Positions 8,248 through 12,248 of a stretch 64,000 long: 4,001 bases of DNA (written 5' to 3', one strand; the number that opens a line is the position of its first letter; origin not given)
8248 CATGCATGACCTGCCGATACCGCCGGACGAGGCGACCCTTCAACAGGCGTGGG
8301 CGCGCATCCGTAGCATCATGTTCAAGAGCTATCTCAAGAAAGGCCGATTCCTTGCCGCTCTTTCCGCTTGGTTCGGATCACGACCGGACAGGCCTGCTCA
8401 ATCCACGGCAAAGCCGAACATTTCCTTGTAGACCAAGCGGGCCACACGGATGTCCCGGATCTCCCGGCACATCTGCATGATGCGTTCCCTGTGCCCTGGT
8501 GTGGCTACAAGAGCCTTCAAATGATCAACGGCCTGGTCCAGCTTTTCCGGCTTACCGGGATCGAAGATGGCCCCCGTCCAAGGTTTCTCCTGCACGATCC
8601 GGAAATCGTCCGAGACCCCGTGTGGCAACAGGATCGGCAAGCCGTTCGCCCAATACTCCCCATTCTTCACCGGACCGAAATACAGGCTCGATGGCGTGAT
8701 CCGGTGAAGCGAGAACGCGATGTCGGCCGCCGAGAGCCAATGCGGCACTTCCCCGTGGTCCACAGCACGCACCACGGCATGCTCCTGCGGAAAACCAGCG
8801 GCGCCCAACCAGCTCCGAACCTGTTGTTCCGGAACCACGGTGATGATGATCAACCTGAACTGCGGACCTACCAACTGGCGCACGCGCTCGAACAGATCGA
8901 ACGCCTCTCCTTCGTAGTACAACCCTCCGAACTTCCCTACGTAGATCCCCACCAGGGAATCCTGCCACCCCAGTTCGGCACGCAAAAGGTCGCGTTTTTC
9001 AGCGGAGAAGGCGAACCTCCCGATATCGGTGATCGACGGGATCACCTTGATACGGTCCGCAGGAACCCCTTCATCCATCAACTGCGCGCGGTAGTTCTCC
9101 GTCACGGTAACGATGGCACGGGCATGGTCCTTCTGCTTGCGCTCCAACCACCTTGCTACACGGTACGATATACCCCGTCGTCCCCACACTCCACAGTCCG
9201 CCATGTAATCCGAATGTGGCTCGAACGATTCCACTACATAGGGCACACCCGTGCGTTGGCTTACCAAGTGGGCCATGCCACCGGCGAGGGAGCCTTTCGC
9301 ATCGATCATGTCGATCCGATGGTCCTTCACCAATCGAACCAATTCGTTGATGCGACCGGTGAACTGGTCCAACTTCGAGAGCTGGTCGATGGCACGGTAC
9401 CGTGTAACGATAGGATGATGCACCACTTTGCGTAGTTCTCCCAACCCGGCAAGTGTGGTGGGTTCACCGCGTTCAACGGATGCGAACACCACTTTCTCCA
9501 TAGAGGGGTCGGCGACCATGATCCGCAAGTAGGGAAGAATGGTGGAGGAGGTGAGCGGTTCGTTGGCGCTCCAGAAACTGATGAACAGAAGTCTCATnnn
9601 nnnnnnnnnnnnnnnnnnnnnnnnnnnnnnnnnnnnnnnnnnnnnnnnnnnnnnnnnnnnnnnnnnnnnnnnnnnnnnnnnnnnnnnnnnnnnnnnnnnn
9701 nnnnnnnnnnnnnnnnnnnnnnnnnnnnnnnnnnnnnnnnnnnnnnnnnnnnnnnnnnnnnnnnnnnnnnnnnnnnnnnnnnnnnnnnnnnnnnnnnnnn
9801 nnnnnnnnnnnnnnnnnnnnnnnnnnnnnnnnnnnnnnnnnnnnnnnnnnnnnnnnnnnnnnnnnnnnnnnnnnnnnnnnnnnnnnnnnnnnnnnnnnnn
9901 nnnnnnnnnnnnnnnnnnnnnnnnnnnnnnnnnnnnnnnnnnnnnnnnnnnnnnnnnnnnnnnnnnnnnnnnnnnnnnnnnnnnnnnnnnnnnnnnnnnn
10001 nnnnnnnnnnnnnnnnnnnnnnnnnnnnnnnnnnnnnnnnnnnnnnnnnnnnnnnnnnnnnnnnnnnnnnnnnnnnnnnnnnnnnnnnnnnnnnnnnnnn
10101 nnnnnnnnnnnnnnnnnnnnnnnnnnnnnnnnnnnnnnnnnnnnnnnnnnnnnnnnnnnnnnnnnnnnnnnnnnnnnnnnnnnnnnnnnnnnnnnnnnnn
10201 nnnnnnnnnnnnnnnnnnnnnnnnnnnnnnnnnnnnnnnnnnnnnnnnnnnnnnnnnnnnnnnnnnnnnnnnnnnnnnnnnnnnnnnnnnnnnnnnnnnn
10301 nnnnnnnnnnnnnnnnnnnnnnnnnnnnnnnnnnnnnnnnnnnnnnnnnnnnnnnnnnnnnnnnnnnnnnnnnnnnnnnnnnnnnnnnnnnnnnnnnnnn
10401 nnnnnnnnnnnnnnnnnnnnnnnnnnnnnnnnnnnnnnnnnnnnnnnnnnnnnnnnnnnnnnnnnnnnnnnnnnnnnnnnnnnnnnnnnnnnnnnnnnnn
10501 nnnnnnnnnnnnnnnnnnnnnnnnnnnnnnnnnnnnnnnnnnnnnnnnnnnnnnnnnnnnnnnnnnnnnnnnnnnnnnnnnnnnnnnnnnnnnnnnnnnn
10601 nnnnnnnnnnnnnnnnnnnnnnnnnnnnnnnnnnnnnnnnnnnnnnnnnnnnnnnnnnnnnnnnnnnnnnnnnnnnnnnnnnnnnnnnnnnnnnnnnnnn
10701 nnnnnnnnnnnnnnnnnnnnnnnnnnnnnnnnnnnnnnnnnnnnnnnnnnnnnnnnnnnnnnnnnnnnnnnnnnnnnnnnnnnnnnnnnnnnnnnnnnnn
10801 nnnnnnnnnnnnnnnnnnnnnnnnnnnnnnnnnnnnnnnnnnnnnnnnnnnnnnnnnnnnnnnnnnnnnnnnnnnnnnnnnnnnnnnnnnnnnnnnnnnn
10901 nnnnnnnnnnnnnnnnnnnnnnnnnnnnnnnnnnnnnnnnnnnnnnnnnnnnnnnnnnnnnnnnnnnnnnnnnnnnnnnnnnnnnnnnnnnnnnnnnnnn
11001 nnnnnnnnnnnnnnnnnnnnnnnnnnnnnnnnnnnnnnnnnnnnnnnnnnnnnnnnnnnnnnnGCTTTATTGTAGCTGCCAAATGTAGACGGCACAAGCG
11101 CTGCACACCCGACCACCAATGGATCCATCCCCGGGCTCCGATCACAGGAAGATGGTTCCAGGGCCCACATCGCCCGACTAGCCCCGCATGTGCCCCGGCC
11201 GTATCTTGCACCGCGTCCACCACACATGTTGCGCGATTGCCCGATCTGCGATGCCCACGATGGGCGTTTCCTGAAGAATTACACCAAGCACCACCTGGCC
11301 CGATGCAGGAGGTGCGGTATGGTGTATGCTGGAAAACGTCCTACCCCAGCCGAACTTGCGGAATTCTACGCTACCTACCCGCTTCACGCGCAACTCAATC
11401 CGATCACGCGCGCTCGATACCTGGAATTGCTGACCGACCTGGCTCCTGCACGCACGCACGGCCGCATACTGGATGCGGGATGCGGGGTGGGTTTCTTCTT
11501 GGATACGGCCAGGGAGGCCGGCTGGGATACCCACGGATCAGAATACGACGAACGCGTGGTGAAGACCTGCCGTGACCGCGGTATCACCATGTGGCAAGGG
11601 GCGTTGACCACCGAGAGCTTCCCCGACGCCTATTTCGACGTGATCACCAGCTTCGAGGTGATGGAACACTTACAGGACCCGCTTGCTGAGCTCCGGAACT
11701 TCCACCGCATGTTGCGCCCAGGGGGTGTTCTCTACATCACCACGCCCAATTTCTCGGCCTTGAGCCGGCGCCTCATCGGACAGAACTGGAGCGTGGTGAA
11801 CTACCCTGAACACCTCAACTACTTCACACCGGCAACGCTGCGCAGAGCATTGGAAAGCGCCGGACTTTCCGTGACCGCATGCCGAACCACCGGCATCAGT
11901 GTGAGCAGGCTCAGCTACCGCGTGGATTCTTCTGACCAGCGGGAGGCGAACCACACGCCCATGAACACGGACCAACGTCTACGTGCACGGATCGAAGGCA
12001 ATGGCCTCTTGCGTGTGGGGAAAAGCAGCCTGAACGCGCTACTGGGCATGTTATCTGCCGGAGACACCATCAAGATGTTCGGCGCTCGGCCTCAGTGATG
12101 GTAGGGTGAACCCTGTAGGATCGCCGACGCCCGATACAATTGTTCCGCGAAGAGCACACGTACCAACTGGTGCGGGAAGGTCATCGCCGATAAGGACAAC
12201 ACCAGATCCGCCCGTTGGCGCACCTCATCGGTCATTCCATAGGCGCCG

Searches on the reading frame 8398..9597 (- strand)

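Call 62: search_protein_families(library=pfam, proteins=[window:8398-9597:-], max_evalue=0.001)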
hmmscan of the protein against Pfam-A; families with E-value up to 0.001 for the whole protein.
window:8398-9597:- (399 aa): 2 families
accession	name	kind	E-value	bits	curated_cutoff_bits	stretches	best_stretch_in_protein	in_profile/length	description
PF13579.12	Glyco_trans_4_4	-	1.4e-14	55.1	29.7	1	78-187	56-156/158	Glycosyl transferase 4-like domain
PF13439.12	Glyco_transf_4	-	2.4e-11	44.4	28.5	1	76-192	54-168/170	Glycosyltransferase Family 4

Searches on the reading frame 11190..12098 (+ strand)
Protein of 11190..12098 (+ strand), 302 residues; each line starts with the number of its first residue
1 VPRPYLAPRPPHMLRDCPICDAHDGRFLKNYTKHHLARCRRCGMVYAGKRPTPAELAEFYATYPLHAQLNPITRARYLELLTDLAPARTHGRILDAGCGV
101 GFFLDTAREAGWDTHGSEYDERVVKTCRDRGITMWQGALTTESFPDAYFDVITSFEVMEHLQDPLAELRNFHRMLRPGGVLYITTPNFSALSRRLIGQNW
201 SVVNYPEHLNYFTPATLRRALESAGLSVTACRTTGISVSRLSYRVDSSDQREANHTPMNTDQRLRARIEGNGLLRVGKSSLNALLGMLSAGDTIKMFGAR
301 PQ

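Call 62: search_protein_families(library=pfam, proteins=[window:11190-12098:+], max_evalue=0.001)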
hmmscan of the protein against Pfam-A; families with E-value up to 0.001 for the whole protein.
window:11190-12098:+ (302 aa): 6 families
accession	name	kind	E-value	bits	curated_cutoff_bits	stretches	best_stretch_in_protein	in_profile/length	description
PF13489.12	Methyltransf_23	-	3.2e-33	115.2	27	1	75-229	7-162/164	Methyltransferase domain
PF08241.18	Methyltransf_11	-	2.4e-17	63.8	21.2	1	94-183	1-95/95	Methyltransferase domain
PF08242.18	Methyltransf_12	-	1.1e-13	52.2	30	1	94-181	1-98/98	Methyltransferase domain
PF13649.12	Methyltransf_25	-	2.6e-13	50.9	27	1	93-179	1-97/97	Methyltransferase domain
PF13847.12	Methyltransf_31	-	1.9e-11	44.3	27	1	90-191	4-114/145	Methyltransferase domain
PF07021.18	MetW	-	1.9e-09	37.9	21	1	90-193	14-117/193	Methionine biosynthesis protein MetW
